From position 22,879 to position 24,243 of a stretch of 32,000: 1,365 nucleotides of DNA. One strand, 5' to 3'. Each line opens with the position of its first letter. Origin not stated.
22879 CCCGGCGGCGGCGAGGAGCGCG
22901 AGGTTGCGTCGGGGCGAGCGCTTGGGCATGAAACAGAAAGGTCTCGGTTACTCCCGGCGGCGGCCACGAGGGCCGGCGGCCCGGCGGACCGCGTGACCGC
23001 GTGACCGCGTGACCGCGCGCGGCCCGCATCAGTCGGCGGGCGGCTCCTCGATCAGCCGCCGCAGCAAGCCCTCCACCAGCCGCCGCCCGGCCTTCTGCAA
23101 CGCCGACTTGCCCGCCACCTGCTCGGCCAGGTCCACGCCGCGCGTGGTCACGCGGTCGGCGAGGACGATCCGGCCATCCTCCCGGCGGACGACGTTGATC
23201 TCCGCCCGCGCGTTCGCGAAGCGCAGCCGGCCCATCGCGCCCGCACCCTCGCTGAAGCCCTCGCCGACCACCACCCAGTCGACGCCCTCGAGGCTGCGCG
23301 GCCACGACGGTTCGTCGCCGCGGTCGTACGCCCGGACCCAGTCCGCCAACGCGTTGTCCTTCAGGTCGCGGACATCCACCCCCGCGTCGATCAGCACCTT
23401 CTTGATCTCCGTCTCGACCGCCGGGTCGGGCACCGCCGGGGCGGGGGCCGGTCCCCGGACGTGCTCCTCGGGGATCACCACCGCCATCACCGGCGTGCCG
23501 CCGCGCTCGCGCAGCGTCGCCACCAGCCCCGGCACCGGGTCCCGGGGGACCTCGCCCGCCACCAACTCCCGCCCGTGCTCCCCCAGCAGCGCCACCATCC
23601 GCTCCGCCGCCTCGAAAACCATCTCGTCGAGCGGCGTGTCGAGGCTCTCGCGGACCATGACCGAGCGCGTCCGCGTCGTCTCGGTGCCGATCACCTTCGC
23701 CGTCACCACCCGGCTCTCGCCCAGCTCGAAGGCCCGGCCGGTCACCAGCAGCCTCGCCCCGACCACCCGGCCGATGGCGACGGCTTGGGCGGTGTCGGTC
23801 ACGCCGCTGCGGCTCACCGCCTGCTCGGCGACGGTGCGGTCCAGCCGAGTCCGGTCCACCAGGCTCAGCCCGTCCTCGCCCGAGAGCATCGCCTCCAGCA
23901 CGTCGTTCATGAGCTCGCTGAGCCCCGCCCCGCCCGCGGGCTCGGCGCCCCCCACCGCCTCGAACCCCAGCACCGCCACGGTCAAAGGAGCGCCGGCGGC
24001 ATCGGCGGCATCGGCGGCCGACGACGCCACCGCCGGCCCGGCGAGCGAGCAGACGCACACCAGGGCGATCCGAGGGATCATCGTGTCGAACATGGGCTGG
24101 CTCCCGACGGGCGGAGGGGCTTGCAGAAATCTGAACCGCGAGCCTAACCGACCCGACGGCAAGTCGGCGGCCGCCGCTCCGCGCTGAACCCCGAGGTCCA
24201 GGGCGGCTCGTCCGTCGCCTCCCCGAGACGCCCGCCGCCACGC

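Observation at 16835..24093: Three-gene envelope operon: CsgG/LpoB-like secreted protein, 1545-aa anchored giant with the same module twice plus ankyrin repeats, and a PDZ protein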

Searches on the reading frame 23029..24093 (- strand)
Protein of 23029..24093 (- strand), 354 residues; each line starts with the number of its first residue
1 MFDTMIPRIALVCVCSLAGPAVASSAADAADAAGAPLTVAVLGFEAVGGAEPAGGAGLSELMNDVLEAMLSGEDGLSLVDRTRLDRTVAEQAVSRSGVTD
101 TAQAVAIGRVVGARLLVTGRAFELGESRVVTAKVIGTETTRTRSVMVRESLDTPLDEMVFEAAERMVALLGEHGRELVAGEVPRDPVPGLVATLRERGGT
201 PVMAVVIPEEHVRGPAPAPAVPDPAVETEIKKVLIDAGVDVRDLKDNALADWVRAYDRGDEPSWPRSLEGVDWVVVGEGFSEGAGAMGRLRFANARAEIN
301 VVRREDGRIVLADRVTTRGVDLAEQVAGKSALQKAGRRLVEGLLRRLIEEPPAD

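Call 9: search_protein_families(library=pfam, proteins=[window:23029-24093:-], max_evalue=0.1)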
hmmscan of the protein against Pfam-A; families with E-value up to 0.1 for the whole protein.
window:23029-24093:- (354 aa): 2 families
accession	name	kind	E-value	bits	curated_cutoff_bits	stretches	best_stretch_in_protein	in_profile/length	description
PF03783.19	CsgG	-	0.00036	20.3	20.8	1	39-122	12-99/210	Curli production assembly/transport component CsgG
PF13036.11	LpoB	-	0.054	13.8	22.3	1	66-123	54-112/147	Peptidoglycan-synthase activator LpoB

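Call 10: search_protein_families(library=ncbifam, proteins=[window:23029-24093:-], max_evalue=0.1)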
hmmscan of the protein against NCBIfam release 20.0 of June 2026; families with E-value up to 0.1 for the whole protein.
window:23029-24093:- (354 aa): 0 families

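Call 23: find_homologous_proteins(query=window:23029-24093:-)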
Query window:23029-24093:- (354 aa): 113 proteins with E <= 0.001 among 8000 candidates.
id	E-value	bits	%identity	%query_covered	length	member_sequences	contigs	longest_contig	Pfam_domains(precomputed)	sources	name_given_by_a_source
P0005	2.6e-217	739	100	100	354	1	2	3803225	-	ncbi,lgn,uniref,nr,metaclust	ncbi:CsgG/HfaB family protein [Phycisphaera mikurensis]|uniref:Curli production assembly/transport c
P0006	1.0e-141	490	71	89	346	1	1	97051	PF03783.21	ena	-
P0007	3.5e-135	469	66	97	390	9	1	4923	-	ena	-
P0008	7.6e-130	451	70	88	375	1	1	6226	-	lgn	-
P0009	2.4e-128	446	69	88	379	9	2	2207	-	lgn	-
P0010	6.6e-124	432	64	99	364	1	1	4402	PF03783.21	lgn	-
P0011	4.1e-111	390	62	91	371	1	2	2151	PF03783.21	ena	-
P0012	1.3e-110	388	57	97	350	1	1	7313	-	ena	-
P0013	4.8e-108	380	59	89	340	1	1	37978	PF03783.21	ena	-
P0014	1.8e-107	378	58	96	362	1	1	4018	PF03783.21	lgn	-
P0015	1.7e-105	371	59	88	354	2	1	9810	PF03783.21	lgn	-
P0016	2.1e-105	371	56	97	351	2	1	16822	-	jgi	jgi:hypothetical protein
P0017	1.7e-104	368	56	89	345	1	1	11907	-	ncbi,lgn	ncbi:MAG: hypothetical protein AAF086_08240 [Planctomycetota bacterium]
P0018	9.6e-104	365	55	95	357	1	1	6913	-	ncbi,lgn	-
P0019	1.6e-103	365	55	94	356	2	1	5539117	PF03783.21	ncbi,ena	-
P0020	6.2e-103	363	56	89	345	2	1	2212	PF03783.21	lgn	-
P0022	1.0e-99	352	54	97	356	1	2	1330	PF03783.21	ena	-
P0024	1.2e-98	349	54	97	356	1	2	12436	PF03783.21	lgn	-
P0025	5.4e-95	337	57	91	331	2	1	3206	PF03783.21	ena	-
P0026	8.9e-95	336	56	88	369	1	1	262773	-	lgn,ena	-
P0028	6.6e-85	304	48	94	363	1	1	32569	PF03783.21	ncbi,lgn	ncbi:MAG: CsgG/HfaB family protein [Planctomycetota bacterium]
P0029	4.1e-82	294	47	93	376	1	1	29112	PF03783.21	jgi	-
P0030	1.6e-79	286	52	86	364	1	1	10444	PF03783.21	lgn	-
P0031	2.5e-79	285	50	89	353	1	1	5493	PF03783.21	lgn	-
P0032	5.7e-78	281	47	94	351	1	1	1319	PF03783.21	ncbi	-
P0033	6.9e-78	280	46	98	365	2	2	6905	PF03783.21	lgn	-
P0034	1.6e-77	279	47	91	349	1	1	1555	PF03783.21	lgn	-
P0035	1.6e-76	276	47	89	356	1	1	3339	PF03783.21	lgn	-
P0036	2.9e-76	275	45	91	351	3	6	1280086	PF03783.21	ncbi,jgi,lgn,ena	-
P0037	4.8e-76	274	48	92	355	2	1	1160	PF03783.21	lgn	-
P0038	5.5e-76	274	46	93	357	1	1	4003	PF03783.21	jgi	jgi:TolB-like protein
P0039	7.9e-76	274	49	94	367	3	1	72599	PF03783.21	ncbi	ncbi:MAG: CsgG/HfaB family protein [Phycisphaerae bacterium]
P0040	8.2e-76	274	48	92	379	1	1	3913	PF03783.21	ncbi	ncbi:MAG: CsgG/HfaB family protein [Planctomycetota bacterium]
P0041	1.3e-75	273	46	96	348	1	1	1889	PF03783.21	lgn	-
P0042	5.0e-75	271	48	90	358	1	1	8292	PF03783.21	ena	-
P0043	2.3e-74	269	46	88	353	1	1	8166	PF03783.21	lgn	-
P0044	3.1e-74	268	48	90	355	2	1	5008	PF03783.21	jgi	jgi:hypothetical protein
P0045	4.5e-74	268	48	92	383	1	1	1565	PF03783.21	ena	-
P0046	6.8e-74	267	46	92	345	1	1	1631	PF03783.21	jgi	jgi:TolB-like protein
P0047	1.4e-73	266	49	92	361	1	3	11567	PF03783.21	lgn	-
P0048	7.2e-73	264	48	89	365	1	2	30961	PF03783.21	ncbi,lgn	ncbi:MAG: hypothetical protein WD009_05015 [Phycisphaeraceae bacterium]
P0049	9.5e-73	264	42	100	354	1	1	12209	PF13036.12,PF03783.21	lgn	-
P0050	1.1e-72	263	43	96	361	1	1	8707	PF03783.21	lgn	-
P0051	1.6e-72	263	44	98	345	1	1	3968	PF03783.21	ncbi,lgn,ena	-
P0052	8.1e-72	261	41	90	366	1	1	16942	PF03783.21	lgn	-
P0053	1.7e-70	256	48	86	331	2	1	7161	PF03783.21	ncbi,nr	ncbi:MAG: CsgG/HfaB family protein [Phycisphaerae bacterium]|nr:CsgG/HfaB family protein [Phycisphae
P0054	4.8e-70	255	44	94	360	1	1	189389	PF03783.21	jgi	jgi:TolB-like protein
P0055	5.3e-70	255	46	89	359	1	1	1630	PF03783.21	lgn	-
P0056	7.9e-70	254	45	97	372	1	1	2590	PF03783.21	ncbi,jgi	ncbi:MAG: CsgG/HfaB family protein [Planctomycetota bacterium]|jgi:TolB-like protein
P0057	1.4e-68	250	46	88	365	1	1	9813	PF13036.12,PF03783.21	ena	-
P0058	3.9e-66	242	44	92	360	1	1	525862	PF03783.21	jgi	jgi:TolB-like protein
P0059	4.3e-65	238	47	86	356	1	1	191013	PF03783.21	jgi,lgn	jgi:TolB-like protein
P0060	1.8e-64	236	42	89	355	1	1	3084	PF03783.21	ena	-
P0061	4.6e-64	235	45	90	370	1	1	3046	PF03783.21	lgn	-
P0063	3.8e-63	232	44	87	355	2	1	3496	PF03783.21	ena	-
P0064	2.8e-61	226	42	88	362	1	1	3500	PF03783.21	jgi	jgi:TolB-like protein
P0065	1.3e-59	220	43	90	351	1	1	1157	PF03783.21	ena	-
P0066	1.5e-58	217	44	82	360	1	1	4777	PF03783.21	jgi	jgi:curli biogenesis system outer membrane secretion channel CsgG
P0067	1.9e-58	217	42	86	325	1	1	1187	PF03783.21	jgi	jgi:TolB-like protein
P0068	6.7e-58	215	44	86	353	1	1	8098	PF03783.21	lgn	-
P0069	7.3e-58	215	40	88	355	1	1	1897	PF03783.21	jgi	jgi:TolB-like protein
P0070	1.5e-57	214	44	84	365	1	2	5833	PF03783.21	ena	-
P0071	1.6e-57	214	40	97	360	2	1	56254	PF03783.21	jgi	jgi:hypothetical protein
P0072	2.0e-57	213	43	80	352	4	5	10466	PF03783.21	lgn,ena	-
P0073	3.8e-57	212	41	92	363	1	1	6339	PF03783.21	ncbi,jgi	ncbi:MAG: CsgG/HfaB family protein [Planctomycetota bacterium]|jgi:hypothetical protein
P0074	1.4e-56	210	42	81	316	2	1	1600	PF03783.21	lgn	-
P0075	1.6e-56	210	40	97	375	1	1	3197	PF03783.21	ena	-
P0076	2.1e-56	210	39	95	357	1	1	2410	PF03783.21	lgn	-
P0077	2.6e-56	210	40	97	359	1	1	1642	PF03783.21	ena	-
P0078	3.3e-56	209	42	90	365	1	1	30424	PF03783.21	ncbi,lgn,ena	-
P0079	2.4e-55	206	39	90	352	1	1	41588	PF13036.12,PF03783.21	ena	-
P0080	7.3e-55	205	46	78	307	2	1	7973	PF03783.21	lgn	-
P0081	1.4e-54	204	40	94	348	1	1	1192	PF03783.21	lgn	-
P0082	6.5e-54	202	43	88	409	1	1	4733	PF03783.21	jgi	jgi:hypothetical protein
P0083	7.4e-54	201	40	94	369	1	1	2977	PF03783.21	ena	-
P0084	2.7e-52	196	39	89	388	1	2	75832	PF03783.21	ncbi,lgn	ncbi:MAG: CsgG/HfaB family protein [Phycisphaerae bacterium]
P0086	2.3e-51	193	39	90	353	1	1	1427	PF03783.21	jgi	jgi:hypothetical protein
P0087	2.8e-50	190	38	94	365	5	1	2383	PF03783.21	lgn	-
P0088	1.2e-47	181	41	93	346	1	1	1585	PF13036.12,PF03783.21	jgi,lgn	jgi:curli biogenesis system outer membrane secretion channel CsgG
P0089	1.2e-47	181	39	89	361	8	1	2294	PF03783.21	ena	-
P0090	1.2e-47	181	38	91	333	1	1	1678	PF03783.21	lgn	-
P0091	2.3e-47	180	39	96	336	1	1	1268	PF03783.21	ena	-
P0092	1.2e-46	178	40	88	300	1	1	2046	PF03783.21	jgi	jgi:hypothetical protein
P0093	2.2e-46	177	43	90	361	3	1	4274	PF03783.21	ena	-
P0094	2.7e-46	177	36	92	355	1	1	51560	PF03783.21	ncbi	-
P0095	9.1e-46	175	37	91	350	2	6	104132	PF03783.21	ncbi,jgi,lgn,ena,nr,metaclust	ncbi:MAG: CsgG/HfaB family protein [Candidatus Euphemobacter frigidus]|nr:CsgG/HfaB family protein [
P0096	1.8e-44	171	39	87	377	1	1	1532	PF03783.21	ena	-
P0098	2.0e-44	170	36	91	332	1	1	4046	PF03783.21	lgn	-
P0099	2.9e-44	170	37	95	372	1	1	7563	PF03783.21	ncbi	-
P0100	4.3e-43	166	37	89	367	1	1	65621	PF03783.21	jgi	jgi:hypothetical protein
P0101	8.7e-41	159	35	98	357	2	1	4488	PF03783.21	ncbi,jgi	-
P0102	5.5e-39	153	38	88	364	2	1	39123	PF03783.21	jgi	jgi:hypothetical protein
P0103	2.3e-36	144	36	88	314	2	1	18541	PF03783.21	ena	-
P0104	4.7e-36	143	35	92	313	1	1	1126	PF03783.21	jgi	jgi:hypothetical protein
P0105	3.0e-34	137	36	88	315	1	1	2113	PF03783.21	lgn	-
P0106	2.7e-33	134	36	88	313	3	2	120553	PF03783.21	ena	-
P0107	3.7e-33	133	35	86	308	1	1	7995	PF03783.21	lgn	-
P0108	1.0e-30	125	33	89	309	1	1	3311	PF03783.21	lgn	-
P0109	2.8e-30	124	34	88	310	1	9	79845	PF03783.21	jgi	jgi:TolB-like protein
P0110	3.9e-30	124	36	91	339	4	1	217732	PF03783.21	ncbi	-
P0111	2.1e-29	121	33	81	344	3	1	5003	PF03783.21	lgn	-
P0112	3.9e-29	120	33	78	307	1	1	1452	PF03783.21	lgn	-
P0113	4.2e-27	114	33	91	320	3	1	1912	PF03783.21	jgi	jgi:hypothetical protein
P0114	8.9e-27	112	32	98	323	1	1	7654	PF03783.21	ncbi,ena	-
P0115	2.0e-26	111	37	78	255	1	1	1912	PF03783.21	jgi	jgi:hypothetical protein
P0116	2.0e-22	98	32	91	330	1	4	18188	PF03783.21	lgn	-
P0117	2.0e-21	95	31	90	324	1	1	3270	PF03783.21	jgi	jgi:hypothetical protein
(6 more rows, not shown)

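Call 24: find_encoding_contigs(protein=P0006, flank=10000, max_places=2)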
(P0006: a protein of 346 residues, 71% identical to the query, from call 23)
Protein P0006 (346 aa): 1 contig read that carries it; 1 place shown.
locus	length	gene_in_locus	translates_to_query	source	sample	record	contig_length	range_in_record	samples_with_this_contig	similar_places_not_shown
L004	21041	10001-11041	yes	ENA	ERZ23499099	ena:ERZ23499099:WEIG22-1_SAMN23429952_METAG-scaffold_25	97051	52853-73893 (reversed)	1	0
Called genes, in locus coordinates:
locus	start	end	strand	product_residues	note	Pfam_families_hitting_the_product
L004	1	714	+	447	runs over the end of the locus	PF00464:SHMT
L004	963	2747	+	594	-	PF05157:MshEN, PF00437:T2SSE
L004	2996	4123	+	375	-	PF00437:T2SSE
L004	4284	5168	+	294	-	PF18985:DUF5718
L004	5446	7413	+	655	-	-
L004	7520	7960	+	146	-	PF13398:Peptidase_M50B (faint)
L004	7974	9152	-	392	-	PF02683:DsbD_TM, PF00085:Thioredoxin (weak), PF13098:Thioredoxin_2, PF13899:Thioredoxin_7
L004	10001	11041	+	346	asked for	PF03783:CsgG (faint)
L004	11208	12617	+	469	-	PF17820:PDZ_6 (weak)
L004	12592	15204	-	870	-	PF13584:BatD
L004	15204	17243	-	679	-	PF05762:VWA_CoxE (weak), PF00092:VWA, PF04056:Ssl1 (weak), PF13519:VWA_2, PF13768:VWA_3 (weak)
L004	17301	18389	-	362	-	PF07584:BatA (weak), PF00092:VWA, PF13519:VWA_2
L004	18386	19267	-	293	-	-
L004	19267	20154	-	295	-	PF01882:DUF58, PF13519:VWA_2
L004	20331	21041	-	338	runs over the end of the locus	PF05496:RuvB_N (faint), PF20030:bpMoxR, PF07726:AAA_3, PF07728:AAA_5, PF17863:AAA_lid_2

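Call 25: find_encoding_contigs(protein=P0019, flank=10000, max_places=2)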
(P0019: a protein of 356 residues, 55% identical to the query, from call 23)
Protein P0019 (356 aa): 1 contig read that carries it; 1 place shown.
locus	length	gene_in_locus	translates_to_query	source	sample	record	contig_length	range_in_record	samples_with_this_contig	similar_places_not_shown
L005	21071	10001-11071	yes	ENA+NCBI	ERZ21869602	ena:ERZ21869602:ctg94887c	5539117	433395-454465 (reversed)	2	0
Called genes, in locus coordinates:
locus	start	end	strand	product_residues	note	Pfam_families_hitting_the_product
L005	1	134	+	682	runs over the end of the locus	PF01663:Phosphodiest, PF13431:TPR_17 (faint), PF07719:TPR_2 (faint), PF13181:TPR_8 (faint), PF13428:TPR_14 (faint), PF13432:TPR_16 (faint), PF14559:TPR_19 (faint), PF13424:TPR_12 (faint), +4 more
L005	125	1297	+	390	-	PF00480:ROK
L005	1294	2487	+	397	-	PF00704:Glyco_hydro_18, PF03644:Glyco_hydro_85 (weak)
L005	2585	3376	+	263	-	PF07963:N_methyl (weak)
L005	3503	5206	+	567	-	PF02838:Glyco_hydro_20b, PF00728:Glyco_hydro_20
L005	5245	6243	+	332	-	-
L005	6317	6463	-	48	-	PF12833:HTH_18 (weak)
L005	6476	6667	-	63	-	PF06719:AraC_N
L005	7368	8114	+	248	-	PF00106:adh_short, PF08659:KR, PF23441:SDR (weak), PF13561:adh_short_C2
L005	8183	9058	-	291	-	-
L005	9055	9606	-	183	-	PF04542:Sigma70_r2, PF07638:Sigma70_ECF (weak), PF08281:Sigma70_r4_2 (weak), PF04545:Sigma70_r4 (weak)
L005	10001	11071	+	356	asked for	PF03783:CsgG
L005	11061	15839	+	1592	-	PF00023:Ank (faint), PF12796:Ank_2, PF13606:Ank_3 (faint), PF13637:Ank_4 (faint), PF12796:Ank_2, PF13857:Ank_5 (weak)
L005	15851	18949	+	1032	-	-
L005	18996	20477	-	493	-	-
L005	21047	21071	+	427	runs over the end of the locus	-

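Call 26: find_encoding_contigs(protein=P0036, flank=10000, max_places=2)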
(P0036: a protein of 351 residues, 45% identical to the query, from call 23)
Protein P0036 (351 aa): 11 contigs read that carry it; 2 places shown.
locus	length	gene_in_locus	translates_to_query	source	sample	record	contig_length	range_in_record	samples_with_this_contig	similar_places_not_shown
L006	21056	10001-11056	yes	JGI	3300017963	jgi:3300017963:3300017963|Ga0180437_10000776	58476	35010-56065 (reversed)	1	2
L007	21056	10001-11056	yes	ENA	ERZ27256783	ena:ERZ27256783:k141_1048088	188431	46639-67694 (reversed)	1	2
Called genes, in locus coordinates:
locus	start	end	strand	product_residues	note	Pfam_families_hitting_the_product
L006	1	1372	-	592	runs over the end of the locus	PF02776:TPP_enzyme_N, PF00205:TPP_enzyme_M, PF02775:TPP_enzyme_C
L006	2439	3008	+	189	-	-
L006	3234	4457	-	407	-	PF13480:Acetyltransf_6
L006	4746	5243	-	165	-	PF07484:Collar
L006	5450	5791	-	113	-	-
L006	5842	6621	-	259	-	PF00989:PAS (weak), PF08448:PAS_4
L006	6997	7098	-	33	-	-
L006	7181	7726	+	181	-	PF04542:Sigma70_r2, PF08281:Sigma70_r4_2, PF04545:Sigma70_r4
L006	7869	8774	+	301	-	-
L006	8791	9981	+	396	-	-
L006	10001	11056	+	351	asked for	PF03783:CsgG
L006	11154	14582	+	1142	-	PF03783:CsgG (weak)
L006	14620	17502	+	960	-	PF12569:NatA_aux_su (faint), PF13371:TPR_9 (faint), PF25062:ARM_TT21_N (faint), PF07719:TPR_2 (faint), PF13414:TPR_11 (weak), PF00515:TPR_1, PF13181:TPR_8 (weak), PF13414:TPR_11 (weak), +9 more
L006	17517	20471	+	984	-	PF13414:TPR_11, PF00515:TPR_1, PF13181:TPR_8 (weak), PF13414:TPR_11, PF13424:TPR_12 (weak), PF00515:TPR_1 (weak), PF13432:TPR_16 (weak), PF13371:TPR_9, +15 more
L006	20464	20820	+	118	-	-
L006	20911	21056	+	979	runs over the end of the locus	PF00515:TPR_1 (weak), PF13414:TPR_11, PF00515:TPR_1, PF07719:TPR_2 (weak), PF00515:TPR_1 (weak), PF13432:TPR_16 (weak), PF13371:TPR_9 (weak), PF13414:TPR_11 (weak), +13 more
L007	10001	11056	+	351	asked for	PF03783:CsgG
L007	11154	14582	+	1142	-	PF03783:CsgG (weak)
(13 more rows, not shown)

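Call 30: search_protein_families(library=pfam, proteins=[L005:11061-15839:+, L005:15851-18949:+, L005:18996-20477:-, L005:8183-9058:-, L006:7869-8774:+, L006:8791-9981:+, L006:11154-14582:+, L004:7520-7960:+, L004:11208-12617:+, L004:5446-7413:+], max_evalue=0.1)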
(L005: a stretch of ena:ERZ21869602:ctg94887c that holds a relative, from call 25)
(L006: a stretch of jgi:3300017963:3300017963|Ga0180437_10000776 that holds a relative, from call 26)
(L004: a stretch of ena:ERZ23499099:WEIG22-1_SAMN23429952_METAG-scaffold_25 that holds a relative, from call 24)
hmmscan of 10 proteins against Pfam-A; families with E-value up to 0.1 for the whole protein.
L005:11061-15839:+ (1592 aa): 7 families
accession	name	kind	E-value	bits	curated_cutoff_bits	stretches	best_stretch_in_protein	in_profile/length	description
PF12796.13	Ank_2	-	2.6e-32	111.7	27.3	4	1323-1408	1-83/90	Ankyrin repeats (3 copies)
PF00023.36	Ank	-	5e-25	86.6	21.1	3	1534-1564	2-32/33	Ankyrin repeat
PF13637.12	Ank_4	-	1.3e-21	76.6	22.7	2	1358-1405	3-50/50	Ankyrin repeats (many copies)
PF13606.12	Ank_3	-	4.3e-20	69.8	22.3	1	1534-1560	2-28/30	Ankyrin repeat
PF13857.12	Ank_5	-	6.6e-15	55.5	27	1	1519-1574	1-56/56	Ankyrin repeats (many copies)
PF24521.3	Ank_KRIT1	-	0.0002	21.5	80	1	1202-1257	49-104/149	KRIT1 ankyrin-repeats domain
PF03783.19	CsgG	-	0.00035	20.4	20.8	1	81-166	8-99/210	Curli production assembly/transport component CsgG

L005:15851-18949:+ (1032 aa): 1 family
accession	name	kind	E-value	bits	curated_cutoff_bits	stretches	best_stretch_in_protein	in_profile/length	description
PF03783.19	CsgG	-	0.0044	16.8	20.8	0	75-114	57-95/210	Curli production assembly/transport component CsgG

L005:18996-20477:- (493 aa): 1 family
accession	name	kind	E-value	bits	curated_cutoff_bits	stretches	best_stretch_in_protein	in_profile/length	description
PF00595.29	PDZ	-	0.056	14.3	23.2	0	68-109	24-61/81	PDZ domain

L005:8183-9058:- (291 aa): 0 families

L006:7869-8774:+ (301 aa): 1 family
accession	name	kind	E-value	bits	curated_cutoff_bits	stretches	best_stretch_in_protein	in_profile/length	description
PF13490.11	zf-HC2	-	0.025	15.1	22.2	1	21-37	19-35/35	Putative zinc-finger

L006:8791-9981:+ (396 aa): 0 families

L006:11154-14582:+ (1142 aa): 1 family
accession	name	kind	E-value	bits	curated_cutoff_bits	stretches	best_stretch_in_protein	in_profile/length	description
PF03783.19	CsgG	-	0.0013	18.5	20.8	1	32-95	31-93/210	Curli production assembly/transport component CsgG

L004:7520-7960:+ (146 aa): 2 families
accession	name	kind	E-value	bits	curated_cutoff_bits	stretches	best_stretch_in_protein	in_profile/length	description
PF13398.12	Peptidase_M50B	-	2.7e-05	24.4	26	1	2-68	25-94/201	Peptidase M50B-like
PF24282.1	DUF7470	-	0.071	13.5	27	0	110-126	27-43/58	Family of unknown function (DUF7470)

L004:11208-12617:+ (469 aa): 6 families
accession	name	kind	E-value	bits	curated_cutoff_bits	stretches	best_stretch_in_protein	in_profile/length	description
PF17820.7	PDZ_6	-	2.7e-06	27.4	27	1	50-92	7-49/54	PDZ domain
PF13180.12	PDZ_2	-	0.0072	17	27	1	42-87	13-57/80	PDZ domain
PF02210.31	Laminin_G_2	-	0.025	15.5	22.9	0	402-446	45-92/126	Laminin G domain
PF00595.29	PDZ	-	0.026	15.3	23.2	1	41-73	25-57/81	PDZ domain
PF00054.30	Laminin_G_1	-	0.038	14.6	24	1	393-441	37-87/131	Laminin G domain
PF14685.13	PDZ_Tricorn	-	0.066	13.7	25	0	56-103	35-86/88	Tricorn protease PDZ domain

L004:5446-7413:+ (655 aa): 0 families
